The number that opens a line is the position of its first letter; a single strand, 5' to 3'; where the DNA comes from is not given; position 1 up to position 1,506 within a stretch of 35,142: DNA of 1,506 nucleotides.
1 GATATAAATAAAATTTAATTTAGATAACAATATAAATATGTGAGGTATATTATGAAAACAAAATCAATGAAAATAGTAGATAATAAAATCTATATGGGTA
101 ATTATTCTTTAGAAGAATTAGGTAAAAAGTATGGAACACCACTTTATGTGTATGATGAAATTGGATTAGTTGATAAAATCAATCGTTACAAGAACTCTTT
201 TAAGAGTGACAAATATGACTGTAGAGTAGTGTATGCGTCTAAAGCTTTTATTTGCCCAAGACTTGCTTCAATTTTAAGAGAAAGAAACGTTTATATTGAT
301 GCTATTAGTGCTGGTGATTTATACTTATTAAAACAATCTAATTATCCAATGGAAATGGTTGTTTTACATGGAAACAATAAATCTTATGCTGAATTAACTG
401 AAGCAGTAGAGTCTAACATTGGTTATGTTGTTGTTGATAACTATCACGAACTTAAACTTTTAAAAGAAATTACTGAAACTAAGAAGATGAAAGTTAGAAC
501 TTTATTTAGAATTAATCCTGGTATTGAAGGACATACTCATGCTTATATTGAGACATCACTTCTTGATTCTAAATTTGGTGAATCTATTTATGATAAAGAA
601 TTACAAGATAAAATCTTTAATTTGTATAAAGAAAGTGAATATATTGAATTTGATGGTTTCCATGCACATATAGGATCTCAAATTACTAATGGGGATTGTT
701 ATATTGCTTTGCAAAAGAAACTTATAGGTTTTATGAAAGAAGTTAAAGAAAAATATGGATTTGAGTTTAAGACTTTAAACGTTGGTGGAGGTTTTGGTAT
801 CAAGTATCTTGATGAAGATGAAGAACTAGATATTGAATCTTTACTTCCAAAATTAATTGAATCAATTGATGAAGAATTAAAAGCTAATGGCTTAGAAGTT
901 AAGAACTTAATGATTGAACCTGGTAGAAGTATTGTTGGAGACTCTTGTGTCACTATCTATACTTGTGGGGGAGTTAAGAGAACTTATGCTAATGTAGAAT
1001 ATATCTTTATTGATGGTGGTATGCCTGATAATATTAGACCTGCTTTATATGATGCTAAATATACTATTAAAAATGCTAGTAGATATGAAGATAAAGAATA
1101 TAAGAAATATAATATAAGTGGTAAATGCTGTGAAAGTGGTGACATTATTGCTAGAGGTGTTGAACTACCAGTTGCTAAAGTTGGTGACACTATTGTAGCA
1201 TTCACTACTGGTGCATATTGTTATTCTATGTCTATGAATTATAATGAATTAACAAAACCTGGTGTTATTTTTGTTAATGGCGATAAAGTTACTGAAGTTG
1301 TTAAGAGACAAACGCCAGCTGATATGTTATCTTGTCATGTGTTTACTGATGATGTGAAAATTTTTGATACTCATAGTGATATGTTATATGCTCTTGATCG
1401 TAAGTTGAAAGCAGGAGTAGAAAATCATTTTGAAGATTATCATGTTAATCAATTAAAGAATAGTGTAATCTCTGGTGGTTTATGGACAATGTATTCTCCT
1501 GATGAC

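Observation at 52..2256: Single polypeptide fusing diaminopimelate decarboxylase to an M19 dipeptidase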

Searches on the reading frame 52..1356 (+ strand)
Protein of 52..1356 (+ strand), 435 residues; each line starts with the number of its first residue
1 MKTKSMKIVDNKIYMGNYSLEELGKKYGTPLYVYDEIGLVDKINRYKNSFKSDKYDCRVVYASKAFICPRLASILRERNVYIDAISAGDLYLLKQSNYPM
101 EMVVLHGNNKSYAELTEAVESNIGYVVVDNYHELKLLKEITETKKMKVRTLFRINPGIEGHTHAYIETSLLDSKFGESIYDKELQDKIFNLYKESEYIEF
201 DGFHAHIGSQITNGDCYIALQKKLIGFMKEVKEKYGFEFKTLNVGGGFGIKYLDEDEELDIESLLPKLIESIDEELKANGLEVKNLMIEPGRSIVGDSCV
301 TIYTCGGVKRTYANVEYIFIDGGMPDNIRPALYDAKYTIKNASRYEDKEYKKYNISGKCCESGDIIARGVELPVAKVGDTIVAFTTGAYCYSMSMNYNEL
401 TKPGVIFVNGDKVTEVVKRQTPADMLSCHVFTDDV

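Call 12: search_solved_structures(query=window:52-1356:+, show_alignments=2, max_evalue=1e-20)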
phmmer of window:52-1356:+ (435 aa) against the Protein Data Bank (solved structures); distinct sequences matched with E-value up to 1e-20: 24.
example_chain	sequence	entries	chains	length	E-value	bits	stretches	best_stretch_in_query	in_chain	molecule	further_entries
1hkv_A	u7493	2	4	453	2.4e-80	273.8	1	17-430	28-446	DIAMINOPIMELATE DECARBOXYLASE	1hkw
2o0t_A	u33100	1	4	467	2.8e-80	273.5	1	17-430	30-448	Diaminopimelate decarboxylase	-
5x7m_A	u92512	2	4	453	4.1e-72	246.6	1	10-429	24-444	Diaminopimelate decarboxylase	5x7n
1twi_A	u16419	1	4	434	8.1e-66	225.9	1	5-428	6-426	Diaminopimelate decarboxylase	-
1tuf_A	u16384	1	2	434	8.2e-66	225.9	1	5-428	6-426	Diaminopimelate decarboxylase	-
2p3e_A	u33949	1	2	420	1.7e-62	215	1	9-420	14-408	Diaminopimelate decarboxylase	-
2yxx_A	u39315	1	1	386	1.9e-52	181.9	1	21-426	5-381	Diaminopimelate decarboxylase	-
2qgh_A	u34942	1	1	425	4.7e-49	170.7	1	14-425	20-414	Diaminopimelate decarboxylase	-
3c5q_A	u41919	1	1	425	8.8e-49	169.8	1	14-425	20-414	Diaminopimelate decarboxylase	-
6n2a_A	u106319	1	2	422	1.5e-46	162.4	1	13-421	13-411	Diaminopimelate decarboxylase 1, chloroplastic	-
4xg1_A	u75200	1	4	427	2.2e-46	161.9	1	10-424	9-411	Diaminopimelate decarboxylase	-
6n2f_A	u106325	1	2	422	5.3e-46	160.6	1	28-421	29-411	Diaminopimelate decarboxylase 2, chloroplastic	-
3n2b_A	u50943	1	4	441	1.1e-42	149.8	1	10-420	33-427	Diaminopimelate decarboxylase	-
7ru7_A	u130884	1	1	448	2.9e-35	125.3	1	20-424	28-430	L-glutamyl-[BtrI acyl-carrier protein] decarboxylase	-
2j66_A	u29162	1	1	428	3.2e-35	125.1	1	20-424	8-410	BTRK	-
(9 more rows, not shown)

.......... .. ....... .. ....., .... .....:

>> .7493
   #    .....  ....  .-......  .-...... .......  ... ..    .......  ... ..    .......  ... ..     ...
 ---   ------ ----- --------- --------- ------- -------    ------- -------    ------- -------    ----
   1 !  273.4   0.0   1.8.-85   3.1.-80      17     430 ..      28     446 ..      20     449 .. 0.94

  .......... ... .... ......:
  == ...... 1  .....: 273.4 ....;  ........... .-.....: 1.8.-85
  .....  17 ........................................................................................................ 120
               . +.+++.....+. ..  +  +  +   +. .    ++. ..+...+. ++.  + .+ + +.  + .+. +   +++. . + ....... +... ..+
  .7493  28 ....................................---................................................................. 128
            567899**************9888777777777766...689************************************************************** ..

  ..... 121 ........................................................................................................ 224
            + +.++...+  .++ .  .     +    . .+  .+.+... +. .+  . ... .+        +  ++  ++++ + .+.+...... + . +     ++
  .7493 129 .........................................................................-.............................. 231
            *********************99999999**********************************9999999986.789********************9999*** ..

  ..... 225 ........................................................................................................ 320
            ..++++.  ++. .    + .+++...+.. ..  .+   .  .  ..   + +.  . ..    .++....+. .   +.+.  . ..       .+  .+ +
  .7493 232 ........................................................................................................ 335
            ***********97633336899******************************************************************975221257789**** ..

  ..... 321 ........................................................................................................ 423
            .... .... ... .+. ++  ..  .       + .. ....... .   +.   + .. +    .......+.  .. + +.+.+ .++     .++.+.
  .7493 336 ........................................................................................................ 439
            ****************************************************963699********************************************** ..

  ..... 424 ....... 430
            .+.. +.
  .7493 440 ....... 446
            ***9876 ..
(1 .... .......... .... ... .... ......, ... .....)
